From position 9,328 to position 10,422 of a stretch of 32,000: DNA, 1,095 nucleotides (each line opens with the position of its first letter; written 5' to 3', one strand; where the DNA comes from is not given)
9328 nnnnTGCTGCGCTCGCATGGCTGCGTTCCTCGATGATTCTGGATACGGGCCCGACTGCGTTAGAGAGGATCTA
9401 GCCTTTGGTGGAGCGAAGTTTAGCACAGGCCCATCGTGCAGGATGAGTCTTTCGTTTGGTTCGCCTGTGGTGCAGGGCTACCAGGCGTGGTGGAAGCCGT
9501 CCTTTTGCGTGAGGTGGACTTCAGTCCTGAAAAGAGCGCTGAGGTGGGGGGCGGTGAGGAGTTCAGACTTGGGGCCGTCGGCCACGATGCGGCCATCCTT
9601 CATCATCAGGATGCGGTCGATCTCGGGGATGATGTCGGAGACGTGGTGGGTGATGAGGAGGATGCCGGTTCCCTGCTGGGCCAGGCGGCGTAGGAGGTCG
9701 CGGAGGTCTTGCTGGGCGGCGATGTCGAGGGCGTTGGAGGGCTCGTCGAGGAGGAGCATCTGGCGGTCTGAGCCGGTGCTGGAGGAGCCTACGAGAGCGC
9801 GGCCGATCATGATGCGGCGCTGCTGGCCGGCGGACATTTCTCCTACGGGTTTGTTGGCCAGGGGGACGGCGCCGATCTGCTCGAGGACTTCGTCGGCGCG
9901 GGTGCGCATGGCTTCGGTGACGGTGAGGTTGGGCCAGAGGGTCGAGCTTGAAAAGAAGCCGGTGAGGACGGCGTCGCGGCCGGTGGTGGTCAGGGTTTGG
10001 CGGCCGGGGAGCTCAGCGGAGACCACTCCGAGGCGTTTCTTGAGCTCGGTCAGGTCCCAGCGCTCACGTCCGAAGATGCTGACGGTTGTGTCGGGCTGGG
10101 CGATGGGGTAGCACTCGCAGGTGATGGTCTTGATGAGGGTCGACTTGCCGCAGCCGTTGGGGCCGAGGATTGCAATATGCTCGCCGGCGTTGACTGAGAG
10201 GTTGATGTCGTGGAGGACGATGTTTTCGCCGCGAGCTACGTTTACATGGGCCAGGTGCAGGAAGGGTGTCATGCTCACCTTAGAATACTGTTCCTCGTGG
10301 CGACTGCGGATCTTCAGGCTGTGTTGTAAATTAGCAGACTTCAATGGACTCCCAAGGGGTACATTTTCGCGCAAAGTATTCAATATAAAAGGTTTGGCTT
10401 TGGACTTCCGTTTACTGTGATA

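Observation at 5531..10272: Orphan ABC ATPase paired with a 1266-aa membrane protein instead of a recognisable permease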

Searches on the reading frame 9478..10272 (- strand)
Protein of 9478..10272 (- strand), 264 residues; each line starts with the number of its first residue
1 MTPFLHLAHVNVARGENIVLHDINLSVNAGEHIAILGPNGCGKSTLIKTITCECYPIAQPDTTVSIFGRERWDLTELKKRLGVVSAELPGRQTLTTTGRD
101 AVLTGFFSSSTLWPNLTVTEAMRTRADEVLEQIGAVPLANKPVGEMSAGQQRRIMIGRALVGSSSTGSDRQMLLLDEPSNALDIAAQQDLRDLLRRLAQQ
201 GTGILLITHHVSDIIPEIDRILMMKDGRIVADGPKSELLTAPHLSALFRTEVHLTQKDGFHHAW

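Call 3: search_protein_families(library=pfam, proteins=[window:9478-10272:-], max_evalue=0.1)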
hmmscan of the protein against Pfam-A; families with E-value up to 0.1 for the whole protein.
window:9478-10272:- (264 aa): 25 families
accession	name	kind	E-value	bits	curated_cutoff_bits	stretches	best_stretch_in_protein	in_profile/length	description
PF00005.33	ABC_tran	-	3.1e-24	86.6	25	1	20-180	1-137/137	ABC transporter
PF13304.12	AAA_21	-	3.5e-10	40.9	27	2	165-210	254-299/304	AAA domain, putative AbiEii toxin, Type IV TA system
PF02463.25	SMC_N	-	3.2e-06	27.2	40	1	31-50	25-44/220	RecF/RecN/SMC N terminal domain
PF13175.12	AAA_15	-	6.3e-05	23.2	32.1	0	146-215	301-374/374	AAA ATPase domain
PF13401.12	AAA_22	-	0.00019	22.2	27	1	31-208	6-122/130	AAA domain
PF13476.12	AAA_23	-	0.0012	19.9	27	1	33-51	22-40/201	AAA domain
PF13238.12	AAA_18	-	0.0019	19.1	29.4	0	169-221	34-91/128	AAA domain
PF13555.12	AAA_29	-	0.0021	18.2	27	1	27-48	19-40/61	P-loop containing region of AAA domain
PF01580.24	FtsK_SpoIIIE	-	0.0029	17.5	24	1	11-61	19-70/221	FtsK/SpoIIIE family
PF01935.23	DUF87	-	0.003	18.1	23.2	1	30-64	23-55/220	Helicase HerA, central domain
PF20030.5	bpMoxR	-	0.008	15.7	27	1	17-51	18-52/205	MoxR domain in the MoxR-vWA-beta-propeller ternary systems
PF13173.12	AAA_14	-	0.0084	16.6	27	0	32-55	4-27/129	AAA domain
PF25199.1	nSTAND_NTPase5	-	0.009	16.3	34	0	31-69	42-78/145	Novel STAND NTPase 5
PF03215.21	Rad17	-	0.0091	16.4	23.8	0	34-53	49-68/186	Rad17 P-loop domain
PF13191.12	AAA_16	-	0.0099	16.8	32.6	1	26-199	18-161/167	AAA ATPase domain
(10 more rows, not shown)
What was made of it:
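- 9478..10272 (-): Solitary ABC ATPase, 264 aa. All nucleotide-binding motifs are intact. It is not a specific partner of the large gene. Pfam ABC_tran 3e-24 (call 3).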

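Call 4: search_protein_families(library=ncbifam, proteins=[window:9478-10272:-], max_evalue=0.1)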
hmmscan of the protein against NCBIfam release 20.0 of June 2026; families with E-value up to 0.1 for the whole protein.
window:9478-10272:- (264 aa): 198 families (the best 25 are shown)
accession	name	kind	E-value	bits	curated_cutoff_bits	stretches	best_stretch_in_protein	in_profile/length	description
NF010068.0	PRK13548.1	equivalog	1.4e-42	145.6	261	1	4-257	5-249/261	heme ABC transporter ATP-binding protein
NF008186.0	PRK10938.1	equivalog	4.2e-35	121.1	459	2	3-162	259-418/490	molybdate ABC transporter ATP-binding protein ModF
NF008409.0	PRK11231.1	equivalog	5.4e-33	114.4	375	1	5-256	3-243/255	Fe(3+) dicitrate ABC transporter ATP-binding protein FecE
TIGR03873.1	F420-0_ABC_ATP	hypoth_equivalog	9.8e-33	113.5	372.4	1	5-253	2-239/256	putative F420-0 ABC transporter ATP-binding protein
NF010067.0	PRK13547.1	equivalog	2.7e-32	112.1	374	1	5-256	2-260/272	heme ABC transporter ATP-binding protein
TIGR01188.1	drrA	subfamily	1.2e-31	110.1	312.45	1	19-238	8-211/302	daunorubicin resistance ABC transporter, ATP-binding protein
NF040873.1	AztA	equivalog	6.6e-31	107.4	220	1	16-217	4-185/191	zinc ABC transporter ATP-binding protein AztA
TIGR03864.1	PQQ_ABC_ATP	hypoth_equivalog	3.3e-30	105.3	302.25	1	5-249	2-233/236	ABC transporter, ATP-binding subunit, PQQ-dependent alcohol dehydrogenase system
TIGR03375.1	type_I_sec_LssB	subfamily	6.3e-30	104.1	693.1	1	16-241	479-691/696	type I secretion system permease/ATPase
NF053840.1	MnTportMntADein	equivalog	2.1e-29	102.8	400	1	5-250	2-231/240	manganese ABC transporter ATP-binding protein MntA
TIGR04520.1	ECF_ATPase_1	equivalog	2.2e-29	102.8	315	1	15-241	13-226/269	energy-coupling factor transporter ATPase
NF002981.0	PRK03695.1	equivalog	3.5e-29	101.9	281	1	18-259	14-245/253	vitamin B12 ABC transporter ATP-binding protein BtuD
TIGR02315.1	ABC_phnC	equivalog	9.8e-29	100.5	266.1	1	16-239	14-234/243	phosphonate ABC transporter ATP-binding protein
NF007082.0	PRK09536.1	equivalog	1.1e-28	100.4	537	1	3-256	2-244/402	corrinoid ABC transporter ATPase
TIGR04521.1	ECF_ATPase_2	equivalog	2.9e-28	98.8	330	1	16-242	17-236/279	energy-coupling factor transporter ATPase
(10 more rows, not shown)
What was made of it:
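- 9478..10272 (-): NCBIfam hits all fall below curated cut-offs: HmuV-like 146 vs 261 bits, ModF 121 vs 459 bits (call 4).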

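Call 19: find_homologous_proteins(query=window:9478-10272:-, max_evalue=1e-20)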
Query window:9478-10272:- (264 aa): 8000 proteins with E <= 1e-20 among 8000 candidates; the best 120 are listed.
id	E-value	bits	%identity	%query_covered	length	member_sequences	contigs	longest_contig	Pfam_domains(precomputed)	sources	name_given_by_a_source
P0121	3.9e-165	566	97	100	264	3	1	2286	PF00005.34,PF02463.26,PF13304.13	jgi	jgi:iron complex transport system ATP-binding protein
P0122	3.7e-162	556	96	100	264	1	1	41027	PF00005.34,PF02463.26,PF13304.13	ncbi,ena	-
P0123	6.4e-162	555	95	100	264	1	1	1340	PF00005.34,PF13175.13,PF02463.26,PF13304.13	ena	-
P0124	3.2e-161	553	95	100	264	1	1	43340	PF00005.34,PF02463.26,PF13304.13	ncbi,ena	-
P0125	1.0e-160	551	95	100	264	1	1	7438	PF00005.34,PF13175.13,PF02463.26,PF13304.13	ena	-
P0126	1.7e-160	550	95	100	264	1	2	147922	PF00005.34,PF02463.26,PF13304.13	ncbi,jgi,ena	jgi:iron complex transport system ATP-binding protein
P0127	1.7e-160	550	95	100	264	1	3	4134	PF00005.34,PF02463.26,PF13304.13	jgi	jgi:iron complex transport system ATP-binding protein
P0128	2.2e-160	550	95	100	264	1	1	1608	PF00005.34,PF02463.26,PF13304.13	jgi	-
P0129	4.4e-160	549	95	100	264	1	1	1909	PF00005.34,PF02463.26,PF13304.13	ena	-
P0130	4.5e-160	549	95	100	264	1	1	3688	PF00005.34,PF02463.26,PF13304.13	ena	-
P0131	8.5e-160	548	95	100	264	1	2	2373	PF00005.34,PF02463.26,PF13304.13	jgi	jgi:iron complex transport system ATP-binding protein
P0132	1.2e-159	548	95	100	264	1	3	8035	PF00005.34,PF02463.26,PF13304.13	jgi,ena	jgi:iron complex transport system ATP-binding protein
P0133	1.3e-159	547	95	100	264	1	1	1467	PF00005.34,PF02463.26,PF13304.13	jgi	jgi:iron complex transport system ATP-binding protein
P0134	1.5e-159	547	95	100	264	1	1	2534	PF00005.34,PF02463.26,PF13304.13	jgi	jgi:iron complex transport system ATP-binding protein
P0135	4.1e-159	546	93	100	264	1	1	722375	PF00005.34,PF02463.26,PF13304.13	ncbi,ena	-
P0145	2.4e-153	527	89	100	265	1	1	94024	PF00005.34,PF02463.26,PF13304.13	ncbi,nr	ncbi:MAG: Phosphonate-transporting ATPase [Edaphobacter sp.]|nr:Phosphonate-transporting ATPase [Eda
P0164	2.3e-146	504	88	99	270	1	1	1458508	PF00005.34,PF02463.26,PF13304.13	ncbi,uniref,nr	ncbi:ABC transporter ATP-binding protein [Edaphobacter bradus]|uniref:ABC transporter ATP-binding pr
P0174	9.9e-145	499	85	100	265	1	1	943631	PF00005.34,PF02463.26,PF13304.13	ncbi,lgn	-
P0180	3.7e-144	497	85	100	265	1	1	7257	PF00005.34,PF02463.26,PF13304.13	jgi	jgi:ABC-type molybdenum transport system, ATPase component/photorepair protein PhrA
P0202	1.7e-142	491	83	100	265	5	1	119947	PF00005.34,PF13304.13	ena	-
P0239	5.3e-140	483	85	99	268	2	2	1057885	PF00005.34,PF02463.26,PF13304.13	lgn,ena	-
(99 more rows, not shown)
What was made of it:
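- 9478..10272 (-): The 120 best homologs listed are all >=81% identical and 253-296 aa long (call 19).
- Closest known: Solitary COG1119-type ABC ATPases. Same: JGI names one close homolog as the 'ABC-type molybdenum transport system ATPase component / photorepair protein PhrA' (P0180, call 19).
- Checked: Its ATG at 10272 gives 264 aa, which fits homolog lengths of 258-270 aa (call 19).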

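Call 20: find_encoding_contigs(protein=P0164, flank=6000, max_places=2)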
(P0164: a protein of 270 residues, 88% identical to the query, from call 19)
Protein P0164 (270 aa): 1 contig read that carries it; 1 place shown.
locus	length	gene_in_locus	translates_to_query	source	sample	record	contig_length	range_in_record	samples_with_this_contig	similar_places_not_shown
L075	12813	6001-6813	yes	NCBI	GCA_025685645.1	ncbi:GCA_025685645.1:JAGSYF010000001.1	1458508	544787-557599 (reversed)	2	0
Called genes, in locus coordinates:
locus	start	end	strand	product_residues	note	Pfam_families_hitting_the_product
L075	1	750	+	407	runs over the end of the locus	PF00764:Arginosuc_synth, PF20979:Arginosuc_syn_C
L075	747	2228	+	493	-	PF00206:Lyase_1, PF14698:ASL_C2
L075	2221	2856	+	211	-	PF00583:Acetyltransf_1, PF13508:Acetyltransf_7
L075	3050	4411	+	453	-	PF01654:Cyt_bd_oxida_I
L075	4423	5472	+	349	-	PF02322:Cyt_bd_oxida_II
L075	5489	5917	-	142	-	PF07291:MauE (weak)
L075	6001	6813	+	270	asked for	PF00005:ABC_tran, PF02463:SMC_N (faint), PF13304:AAA_21 (faint)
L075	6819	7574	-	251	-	PF01987:AIM24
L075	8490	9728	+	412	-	PF12708:Pect-lyase_RHGA_epim (weak)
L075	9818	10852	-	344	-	PF08240:ADH_N, PF16912:Glu_dehyd_C, PF00107:ADH_zinc_N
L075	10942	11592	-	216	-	PF00156:Pribosyltran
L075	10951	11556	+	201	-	-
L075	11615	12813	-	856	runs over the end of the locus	PF00501:AMP-binding, PF23562:AMP-binding_C_3 (weak), PF13193:AMP-binding_C (faint), PF00550:PP-binding, PF01553:Acyltransferase (weak)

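Call 21: find_encoding_contigs(protein=P0174, flank=6000, max_places=2)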
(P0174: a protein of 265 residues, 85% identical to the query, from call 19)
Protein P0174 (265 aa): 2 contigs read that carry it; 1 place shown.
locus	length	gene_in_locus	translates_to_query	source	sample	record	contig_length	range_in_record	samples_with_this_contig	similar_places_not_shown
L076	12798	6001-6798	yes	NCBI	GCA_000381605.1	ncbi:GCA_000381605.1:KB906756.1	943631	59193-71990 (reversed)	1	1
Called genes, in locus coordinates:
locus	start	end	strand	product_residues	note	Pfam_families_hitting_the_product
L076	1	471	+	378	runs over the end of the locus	PF04055:Radical_SAM, PF13186:SPASM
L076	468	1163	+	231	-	PF00535:Glycos_transf_2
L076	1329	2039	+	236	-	-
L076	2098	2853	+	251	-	PF01987:AIM24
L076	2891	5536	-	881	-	PF12704:MacB_PCD, PF02687:FtsX, PF12704:MacB_PCD, PF02687:FtsX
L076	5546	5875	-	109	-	PF03551:PadR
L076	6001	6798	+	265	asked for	PF00005:ABC_tran, PF02463:SMC_N (faint), PF13304:AAA_21 (faint)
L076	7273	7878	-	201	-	PF00583:Acetyltransf_1, PF13508:Acetyltransf_7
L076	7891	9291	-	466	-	PF00206:Lyase_1, PF14698:ASL_C2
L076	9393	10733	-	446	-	PF00764:Arginosuc_synth, PF20979:Arginosuc_syn_C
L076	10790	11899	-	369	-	PF02729:OTCace_N, PF00185:OTCace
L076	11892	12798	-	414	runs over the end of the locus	PF00202:Aminotran_3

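Call 22: find_encoding_contigs(protein=P0239, flank=6000, max_places=2)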
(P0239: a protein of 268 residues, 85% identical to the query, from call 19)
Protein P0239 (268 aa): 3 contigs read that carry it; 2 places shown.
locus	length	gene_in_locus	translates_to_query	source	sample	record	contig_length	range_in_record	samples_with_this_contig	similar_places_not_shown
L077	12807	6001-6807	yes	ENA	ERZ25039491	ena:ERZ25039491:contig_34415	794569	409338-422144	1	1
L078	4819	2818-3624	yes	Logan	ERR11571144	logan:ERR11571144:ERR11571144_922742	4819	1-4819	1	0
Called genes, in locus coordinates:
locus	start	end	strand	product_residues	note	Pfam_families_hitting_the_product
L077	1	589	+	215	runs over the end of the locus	PF00156:Pribosyltran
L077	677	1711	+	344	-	PF08240:ADH_N, PF16912:Glu_dehyd_C, PF00107:ADH_zinc_N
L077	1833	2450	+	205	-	PF04264:YceI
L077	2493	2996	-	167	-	PF07484:Collar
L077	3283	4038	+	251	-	PF01987:AIM24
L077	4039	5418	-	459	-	PF00067:p450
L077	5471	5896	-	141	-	PF07291:MauE, PF07681:DoxX (weak)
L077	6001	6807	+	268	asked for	PF00005:ABC_tran, PF02463:SMC_N (faint), PF13304:AAA_21 (faint)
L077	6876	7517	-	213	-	PF00583:Acetyltransf_1, PF13508:Acetyltransf_7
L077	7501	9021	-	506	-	PF00206:Lyase_1, PF14698:ASL_C2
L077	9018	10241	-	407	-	PF00764:Arginosuc_synth, PF20979:Arginosuc_syn_C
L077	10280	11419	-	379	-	PF02729:OTCace_N, PF00185:OTCace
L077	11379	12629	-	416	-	PF00202:Aminotran_3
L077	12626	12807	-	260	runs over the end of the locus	PF00696:AA_kinase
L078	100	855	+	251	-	PF01987:AIM24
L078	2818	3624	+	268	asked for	PF00005:ABC_tran, PF02463:SMC_N (faint), PF13304:AAA_21 (faint)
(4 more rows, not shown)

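Call 60: find_encoding_contigs(protein=P0145, flank=5000, max_places=1)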
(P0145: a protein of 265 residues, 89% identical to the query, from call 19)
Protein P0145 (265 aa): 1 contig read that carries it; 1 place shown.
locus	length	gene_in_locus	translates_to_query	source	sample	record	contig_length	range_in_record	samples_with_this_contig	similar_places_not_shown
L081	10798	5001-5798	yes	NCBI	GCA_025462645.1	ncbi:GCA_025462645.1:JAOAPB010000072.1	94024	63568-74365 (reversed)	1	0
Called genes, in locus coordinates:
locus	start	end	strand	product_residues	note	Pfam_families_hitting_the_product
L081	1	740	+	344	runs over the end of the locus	PF08240:ADH_N, PF16912:Glu_dehyd_C (weak), PF00107:ADH_zinc_N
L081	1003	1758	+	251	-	PF01987:AIM24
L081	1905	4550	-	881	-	PF12704:MacB_PCD, PF02687:FtsX, PF12704:MacB_PCD, PF02687:FtsX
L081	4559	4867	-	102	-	PF03551:PadR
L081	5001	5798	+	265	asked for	PF02463:SMC_N (faint), PF00005:ABC_tran, PF13304:AAA_21 (weak)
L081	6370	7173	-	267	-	PF00398:RrnaAD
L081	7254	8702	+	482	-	PF08323:Glyco_transf_5, PF13439:Glyco_transf_4 (faint), PF20706:GT4-conflict (faint), PF13579:Glyco_trans_4_4, PF00534:Glycos_transf_1, PF13692:Glyco_trans_1_4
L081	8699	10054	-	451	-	PF13520:AA_permease_2, PF00324:AA_permease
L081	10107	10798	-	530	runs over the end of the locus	PF13231:PMT_2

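Call 61: find_encoding_contigs(protein=P0202, flank=5000, max_places=1)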
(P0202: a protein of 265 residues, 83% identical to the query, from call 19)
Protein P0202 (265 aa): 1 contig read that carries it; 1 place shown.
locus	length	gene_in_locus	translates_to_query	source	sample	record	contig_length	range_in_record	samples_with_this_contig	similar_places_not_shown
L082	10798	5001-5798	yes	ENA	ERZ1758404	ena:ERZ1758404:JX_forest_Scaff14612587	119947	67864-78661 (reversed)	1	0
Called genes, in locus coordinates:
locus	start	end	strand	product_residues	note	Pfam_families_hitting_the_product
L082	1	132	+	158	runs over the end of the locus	PF06445:GyrI-like, PF14526:Cass2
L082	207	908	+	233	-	PF00535:Glycos_transf_2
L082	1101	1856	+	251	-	PF01987:AIM24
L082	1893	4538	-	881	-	PF12704:MacB_PCD, PF02687:FtsX, PF12704:MacB_PCD, PF02687:FtsX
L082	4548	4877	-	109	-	PF03551:PadR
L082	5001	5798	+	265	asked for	PF00005:ABC_tran, PF13304:AAA_21 (faint)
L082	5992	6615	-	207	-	PF00583:Acetyltransf_1, PF13508:Acetyltransf_7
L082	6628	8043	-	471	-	PF00206:Lyase_1, PF14698:ASL_C2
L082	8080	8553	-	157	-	-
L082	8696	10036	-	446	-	PF00764:Arginosuc_synth, PF20979:Arginosuc_syn_C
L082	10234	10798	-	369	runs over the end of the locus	PF02729:OTCace_N, PF00185:OTCace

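Call 63: search_solved_structures(query=window:9478-10272:-, max_evalue=1e-10)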
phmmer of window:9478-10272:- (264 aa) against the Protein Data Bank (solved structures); distinct sequences matched with E-value up to 1e-10: 377 (the best 60 are shown).
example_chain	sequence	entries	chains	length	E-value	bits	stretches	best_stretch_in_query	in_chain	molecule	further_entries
7niu_A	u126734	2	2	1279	3.9e-30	108.5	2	14-240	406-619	Isoform 2 of Phosphatidylcholine translocator ABCB4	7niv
6s7p_A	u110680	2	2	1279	2.8e-29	105.7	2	14-240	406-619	Phosphatidylcholine translocator ABCB4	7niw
8woi_A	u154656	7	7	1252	7.3e-28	101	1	4-243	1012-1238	ABC transporter B family member 19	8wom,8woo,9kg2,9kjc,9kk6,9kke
4f4c_A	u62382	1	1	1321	1.4e-27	100.1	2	14-239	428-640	Multidrug resistance protein pgp-1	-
8wp0_A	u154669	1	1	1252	5e-27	98.3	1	4-243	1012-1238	ABC transporter B family member 19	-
9nfi_A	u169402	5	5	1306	4.3e-26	95.2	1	14-252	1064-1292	Permeability Glycoprotein (P-gp)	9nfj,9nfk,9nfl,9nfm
7dv5_U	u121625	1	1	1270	2.9e-25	92.5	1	13-240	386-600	Bile salt export pump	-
36cg_U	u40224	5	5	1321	3.2e-25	92.4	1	13-240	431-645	Bile salt export pump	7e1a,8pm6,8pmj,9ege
9n1y_A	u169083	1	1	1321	3.3e-25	92.3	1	13-240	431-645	Bile salt export pump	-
6qex_A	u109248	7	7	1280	3.8e-25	92.1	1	17-240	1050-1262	Multidrug resistance protein 1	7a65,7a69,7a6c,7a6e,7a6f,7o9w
8gmg_A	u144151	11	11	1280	5.4e-25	91.6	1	17-240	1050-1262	ATP-dependent translocase ABCB1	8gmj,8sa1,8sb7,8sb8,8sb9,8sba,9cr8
8sa0_A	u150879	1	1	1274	6.2e-25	91.4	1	17-240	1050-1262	ATP-dependent translocase ABCB1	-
8pmd_A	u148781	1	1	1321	8.5e-25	91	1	13-240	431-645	Bile salt export pump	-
7qkr_A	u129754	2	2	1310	9.3e-25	90.8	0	14-240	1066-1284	Plasma membrane ATP-binding cassette transporter required for the export of a-factor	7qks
6ujt_A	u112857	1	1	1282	1.1e-24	90.6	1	19-244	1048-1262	ATP-dependent translocase ABCB1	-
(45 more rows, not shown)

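Call 64: search_protein_families(library=padloc, proteins=[window:9478-10272:-], max_evalue=0.01)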
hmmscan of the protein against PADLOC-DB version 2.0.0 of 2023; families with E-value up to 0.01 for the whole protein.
window:9478-10272:- (264 aa): 34 families (the best 25 are shown)
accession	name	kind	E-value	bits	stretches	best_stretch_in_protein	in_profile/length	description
PDLC04135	mad3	-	1.7e-27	95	2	123-227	239-340/374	mads_3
PDLC04140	mad8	-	2.4e-18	64.7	1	13-222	10-238/314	mads_8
PDLC02980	AriA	-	1.6e-10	39.5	2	142-210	234-299/304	-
PDLC02914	ATPase-Toprim_I-B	-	6.6e-09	33.5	2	11-51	6-46/443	-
PDLC04164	AriA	-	2.6e-08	31.8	1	168-210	191-232/253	-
PDLC02979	AriA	-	5.1e-06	24.5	0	146-211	300-369/373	-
PDLC00075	GajA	-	7.1e-06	22.8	0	17-50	11-42/536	AAA ATPase domain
PDLC03878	NsnB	-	8.8e-06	23.7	0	169-221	236-286/345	-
PDLC02358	Old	-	1.2e-05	22.3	1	128-209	243-324/578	Old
PDLC04213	HEC-02A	-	1.7e-05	22.6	0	27-59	19-52/337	-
PDLC00102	GajA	-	2.9e-05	20.7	1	142-228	263-346/532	AAA ATPase domain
PDLC04180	HEC-01A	-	3.8e-05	21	0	166-217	272-323/382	-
PDLC04214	HEC-02A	-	4.5e-05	20.9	0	153-210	222-278/338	-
PDLC02335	AbiLi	-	0.0001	19.5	1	32-58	78-104/326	AbiLi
PDLC04178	HEC-01A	-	0.00026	18.2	0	145-213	264-329/399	-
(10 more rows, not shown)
